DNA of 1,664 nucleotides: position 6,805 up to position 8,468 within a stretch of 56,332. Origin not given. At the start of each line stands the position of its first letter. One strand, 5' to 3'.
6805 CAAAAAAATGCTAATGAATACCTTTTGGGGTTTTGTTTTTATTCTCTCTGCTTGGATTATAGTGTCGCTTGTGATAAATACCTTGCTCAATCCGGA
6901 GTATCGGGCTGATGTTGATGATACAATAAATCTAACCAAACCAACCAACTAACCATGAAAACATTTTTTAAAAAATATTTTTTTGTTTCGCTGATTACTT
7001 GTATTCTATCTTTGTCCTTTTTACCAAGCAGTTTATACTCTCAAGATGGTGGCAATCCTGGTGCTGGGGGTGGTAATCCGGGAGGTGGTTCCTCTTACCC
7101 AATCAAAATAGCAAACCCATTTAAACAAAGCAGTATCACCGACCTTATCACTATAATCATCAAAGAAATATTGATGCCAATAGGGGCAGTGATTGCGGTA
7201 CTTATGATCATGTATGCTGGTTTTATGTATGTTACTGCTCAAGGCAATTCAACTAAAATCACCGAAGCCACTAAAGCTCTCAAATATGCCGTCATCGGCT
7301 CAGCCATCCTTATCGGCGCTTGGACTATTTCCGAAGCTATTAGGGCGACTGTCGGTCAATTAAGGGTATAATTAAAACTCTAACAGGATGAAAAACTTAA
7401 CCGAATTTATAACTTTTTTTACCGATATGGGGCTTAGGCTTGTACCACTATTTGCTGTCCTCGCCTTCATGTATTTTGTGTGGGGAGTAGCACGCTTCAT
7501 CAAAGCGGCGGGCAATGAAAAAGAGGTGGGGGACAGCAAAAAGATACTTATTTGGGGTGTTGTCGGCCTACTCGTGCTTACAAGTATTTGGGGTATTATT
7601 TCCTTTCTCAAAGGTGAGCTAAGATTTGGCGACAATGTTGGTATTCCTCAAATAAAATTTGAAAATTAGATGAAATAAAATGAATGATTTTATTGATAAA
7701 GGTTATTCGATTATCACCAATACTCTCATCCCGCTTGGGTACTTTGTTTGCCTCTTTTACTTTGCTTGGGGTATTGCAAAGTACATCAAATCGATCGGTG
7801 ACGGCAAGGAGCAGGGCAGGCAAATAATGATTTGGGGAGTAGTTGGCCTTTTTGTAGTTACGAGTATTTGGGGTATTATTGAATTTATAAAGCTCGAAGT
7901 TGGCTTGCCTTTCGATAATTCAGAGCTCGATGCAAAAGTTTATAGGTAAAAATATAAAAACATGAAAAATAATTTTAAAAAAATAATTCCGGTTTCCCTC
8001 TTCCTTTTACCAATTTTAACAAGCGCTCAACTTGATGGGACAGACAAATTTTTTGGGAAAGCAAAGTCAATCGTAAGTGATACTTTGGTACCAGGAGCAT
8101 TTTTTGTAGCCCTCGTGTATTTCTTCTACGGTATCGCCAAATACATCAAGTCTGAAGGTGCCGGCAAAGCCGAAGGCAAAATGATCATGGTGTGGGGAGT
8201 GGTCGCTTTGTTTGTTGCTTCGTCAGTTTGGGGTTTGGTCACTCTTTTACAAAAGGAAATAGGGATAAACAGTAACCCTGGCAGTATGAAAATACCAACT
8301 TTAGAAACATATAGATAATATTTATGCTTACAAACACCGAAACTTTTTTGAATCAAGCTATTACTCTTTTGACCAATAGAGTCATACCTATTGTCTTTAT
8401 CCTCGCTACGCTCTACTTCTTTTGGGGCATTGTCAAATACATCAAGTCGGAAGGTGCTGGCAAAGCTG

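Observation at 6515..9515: Eight tandem TrbC/VirB2-like pilin paralogs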

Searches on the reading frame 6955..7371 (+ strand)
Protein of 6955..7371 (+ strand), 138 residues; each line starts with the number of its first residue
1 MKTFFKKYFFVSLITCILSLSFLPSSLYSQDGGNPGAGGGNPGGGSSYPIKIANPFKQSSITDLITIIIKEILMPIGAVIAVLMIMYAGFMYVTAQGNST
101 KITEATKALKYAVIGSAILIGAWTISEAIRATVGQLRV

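Call 3: search_protein_families(library=pfam, proteins=[window:6955-7371:+], max_evalue=1)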
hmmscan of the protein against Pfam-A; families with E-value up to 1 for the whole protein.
window:6955-7371:+ (138 aa): 3 families
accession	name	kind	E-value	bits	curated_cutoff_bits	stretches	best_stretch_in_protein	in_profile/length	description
PF18895.5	T4SS_pilin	-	2e-10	41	26.6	1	60-128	4-70/71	Type IV secretion system pilin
PF04956.18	TrbC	-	5.1e-07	30.3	27.9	1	17-126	18-95/98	TrbC/VIRB2 pilin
PF19607.4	DUF6112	-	0.0036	17.5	25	1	59-122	11-73/88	Family of unknown function (DUF6112)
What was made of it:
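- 6955..7371 (+): Copy 2 (w2, 138 aa). Signal-peptide-like N-terminus, a Gly/Pro-rich linker, a conserved I-x-I-x-NPFK motif, then the hairpin. This is the most TrbC-like member. PF18895 41.0 bits; TrbC/VirB2 PF04956 30.3 bits, above the 27.9 cut-off (call 3).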

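Call 42: search_protein_families(library=ncbifam, proteins=[window:6955-7371:+], max_evalue=0.01)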
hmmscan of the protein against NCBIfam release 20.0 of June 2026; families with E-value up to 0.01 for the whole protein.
window:6955-7371:+ (138 aa): 1 family
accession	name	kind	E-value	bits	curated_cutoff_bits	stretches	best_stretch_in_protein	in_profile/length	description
NF045849.1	ICE_MMCAP2_0565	equivalog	1.4e-07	31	40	1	60-132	8-79/80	Mbov_0395 family pilin-like conjugal transfer protein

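Call 73: search_protein_families(library=phrogs, proteins=[window:6955-7371:+], max_evalue=0.01)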
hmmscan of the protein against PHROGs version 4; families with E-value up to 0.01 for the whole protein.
window:6955-7371:+ (138 aa): 0 families

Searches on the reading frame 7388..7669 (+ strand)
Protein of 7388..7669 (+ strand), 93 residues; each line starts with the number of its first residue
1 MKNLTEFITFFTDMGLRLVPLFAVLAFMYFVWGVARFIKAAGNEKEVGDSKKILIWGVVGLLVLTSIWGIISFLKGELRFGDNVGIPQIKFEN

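Call 3: search_protein_families(library=pfam, proteins=[window:7388-7669:+], max_evalue=1)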
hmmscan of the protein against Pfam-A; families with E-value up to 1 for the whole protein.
window:7388-7669:+ (93 aa): 1 family
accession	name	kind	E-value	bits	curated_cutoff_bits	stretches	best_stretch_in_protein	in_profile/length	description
PF18895.5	T4SS_pilin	-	2.7e-07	31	26.6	1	21-74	19-71/71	Type IV secretion system pilin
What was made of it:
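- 7388..7669 (+): Copy 3 (w3, 93 aa). Hairpin only, no signal peptide, with a conserved C-terminal GIPQI tail. PF18895 31.0 bits (call 3).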

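Call 42: search_protein_families(library=ncbifam, proteins=[window:7388-7669:+], max_evalue=0.01)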
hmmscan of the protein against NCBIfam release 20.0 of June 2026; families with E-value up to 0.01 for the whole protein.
window:7388-7669:+ (93 aa): 1 family
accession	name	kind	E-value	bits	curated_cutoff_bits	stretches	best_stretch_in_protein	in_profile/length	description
NF045849.1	ICE_MMCAP2_0565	equivalog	8.6e-05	22.1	40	1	21-76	23-78/80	Mbov_0395 family pilin-like conjugal transfer protein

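Call 73: search_protein_families(library=phrogs, proteins=[window:7388-7669:+], max_evalue=0.01)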
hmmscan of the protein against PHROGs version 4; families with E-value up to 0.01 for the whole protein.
window:7388-7669:+ (93 aa): 0 families

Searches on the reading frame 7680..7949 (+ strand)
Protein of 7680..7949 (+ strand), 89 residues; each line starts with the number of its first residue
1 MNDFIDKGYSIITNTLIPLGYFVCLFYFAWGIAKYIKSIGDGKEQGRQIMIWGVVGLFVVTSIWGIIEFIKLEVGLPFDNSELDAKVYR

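Call 3: search_protein_families(library=pfam, proteins=[window:7680-7949:+], max_evalue=1)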
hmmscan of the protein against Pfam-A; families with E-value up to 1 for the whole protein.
window:7680-7949:+ (89 aa): 1 family
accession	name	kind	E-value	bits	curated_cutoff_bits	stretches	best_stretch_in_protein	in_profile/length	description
PF18895.5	T4SS_pilin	-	1.1e-05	25.9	26.6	1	12-70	12-71/71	Type IV secretion system pilin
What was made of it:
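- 7680..7949 (+): Copy 4 (w4, 89 aa). Hairpin only, no signal peptide. PF18895 25.9 bits, just under the cut-off (call 3).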

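Call 42: search_protein_families(library=ncbifam, proteins=[window:7680-7949:+], max_evalue=0.01)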
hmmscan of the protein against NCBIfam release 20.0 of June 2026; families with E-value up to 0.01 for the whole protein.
window:7680-7949:+ (89 aa): 1 family
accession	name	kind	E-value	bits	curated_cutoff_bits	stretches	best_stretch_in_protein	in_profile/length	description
NF045849.1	ICE_MMCAP2_0565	equivalog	0.00034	20.2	40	1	5-71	9-77/80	Mbov_0395 family pilin-like conjugal transfer protein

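Call 73: search_protein_families(library=phrogs, proteins=[window:7680-7949:+], max_evalue=0.01)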
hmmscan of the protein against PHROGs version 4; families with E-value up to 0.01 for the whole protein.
window:7680-7949:+ (89 aa): 0 families

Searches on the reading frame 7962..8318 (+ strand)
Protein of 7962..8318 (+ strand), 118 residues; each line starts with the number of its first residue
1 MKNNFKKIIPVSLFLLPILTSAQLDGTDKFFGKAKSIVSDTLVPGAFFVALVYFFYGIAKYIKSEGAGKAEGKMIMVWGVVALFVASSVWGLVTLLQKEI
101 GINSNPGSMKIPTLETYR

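Call 3: search_protein_families(library=pfam, proteins=[window:7962-8318:+], max_evalue=1)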
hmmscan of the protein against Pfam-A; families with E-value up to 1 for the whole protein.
window:7962-8318:+ (118 aa): 2 families
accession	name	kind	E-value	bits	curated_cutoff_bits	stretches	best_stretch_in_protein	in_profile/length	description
PF18895.5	T4SS_pilin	-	0.00011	22.7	26.6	1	47-96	21-71/71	Type IV secretion system pilin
PF13273.12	DUF4064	-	0.039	14.6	32.1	1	34-84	52-101/102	Protein of unknown function (DUF4064)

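Call 11: find_encoding_contigs(protein=window:7962-8318:+, flank=10000, max_places=6)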
Protein window:7962-8318:+ (118 aa): 3 contigs read that carry it; 3 places shown.
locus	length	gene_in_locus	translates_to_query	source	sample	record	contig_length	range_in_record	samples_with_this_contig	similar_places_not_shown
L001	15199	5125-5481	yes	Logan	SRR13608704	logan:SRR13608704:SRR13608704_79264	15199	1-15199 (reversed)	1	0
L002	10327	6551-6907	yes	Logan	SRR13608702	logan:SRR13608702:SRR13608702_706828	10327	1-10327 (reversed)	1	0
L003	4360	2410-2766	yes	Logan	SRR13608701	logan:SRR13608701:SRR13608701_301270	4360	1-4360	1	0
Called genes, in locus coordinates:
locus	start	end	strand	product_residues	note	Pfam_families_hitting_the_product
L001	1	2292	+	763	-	?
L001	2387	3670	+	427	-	PF01547:SBP_bac_1, PF13416:SBP_bac_8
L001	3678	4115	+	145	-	PF18895:T4SS_pilin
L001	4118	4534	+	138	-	PF04956:TrbC (weak), PF18895:T4SS_pilin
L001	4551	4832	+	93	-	PF18895:T4SS_pilin (weak)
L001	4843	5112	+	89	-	PF18895:T4SS_pilin (weak)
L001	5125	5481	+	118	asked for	-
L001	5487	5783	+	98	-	PF18895:T4SS_pilin (weak)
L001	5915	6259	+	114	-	PF18895:T4SS_pilin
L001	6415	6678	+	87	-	-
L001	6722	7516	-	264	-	-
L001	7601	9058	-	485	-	PF01145:Band_7 (faint)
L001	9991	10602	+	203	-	-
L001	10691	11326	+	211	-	-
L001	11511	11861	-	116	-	-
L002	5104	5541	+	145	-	PF18895:T4SS_pilin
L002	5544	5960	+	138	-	PF04956:TrbC (weak), PF18895:T4SS_pilin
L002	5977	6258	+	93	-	PF18895:T4SS_pilin (weak)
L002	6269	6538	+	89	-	PF18895:T4SS_pilin (weak)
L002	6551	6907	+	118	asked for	-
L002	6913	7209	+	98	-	PF18895:T4SS_pilin (weak)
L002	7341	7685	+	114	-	PF18895:T4SS_pilin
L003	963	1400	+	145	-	PF18895:T4SS_pilin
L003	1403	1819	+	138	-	PF04956:TrbC (weak), PF18895:T4SS_pilin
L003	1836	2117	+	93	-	PF18895:T4SS_pilin (weak)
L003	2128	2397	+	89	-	PF18895:T4SS_pilin (weak)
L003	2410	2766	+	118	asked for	-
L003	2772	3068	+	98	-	PF18895:T4SS_pilin (weak)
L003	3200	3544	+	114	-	PF18895:T4SS_pilin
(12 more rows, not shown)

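Call 42: search_protein_families(library=ncbifam, proteins=[window:7962-8318:+], max_evalue=0.01)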
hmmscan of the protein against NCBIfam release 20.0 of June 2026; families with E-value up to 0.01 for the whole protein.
window:7962-8318:+ (118 aa): 0 families

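Call 73: search_protein_families(library=phrogs, proteins=[window:7962-8318:+], max_evalue=0.01)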
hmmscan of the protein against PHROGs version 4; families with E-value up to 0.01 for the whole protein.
window:7962-8318:+ (118 aa): 0 families
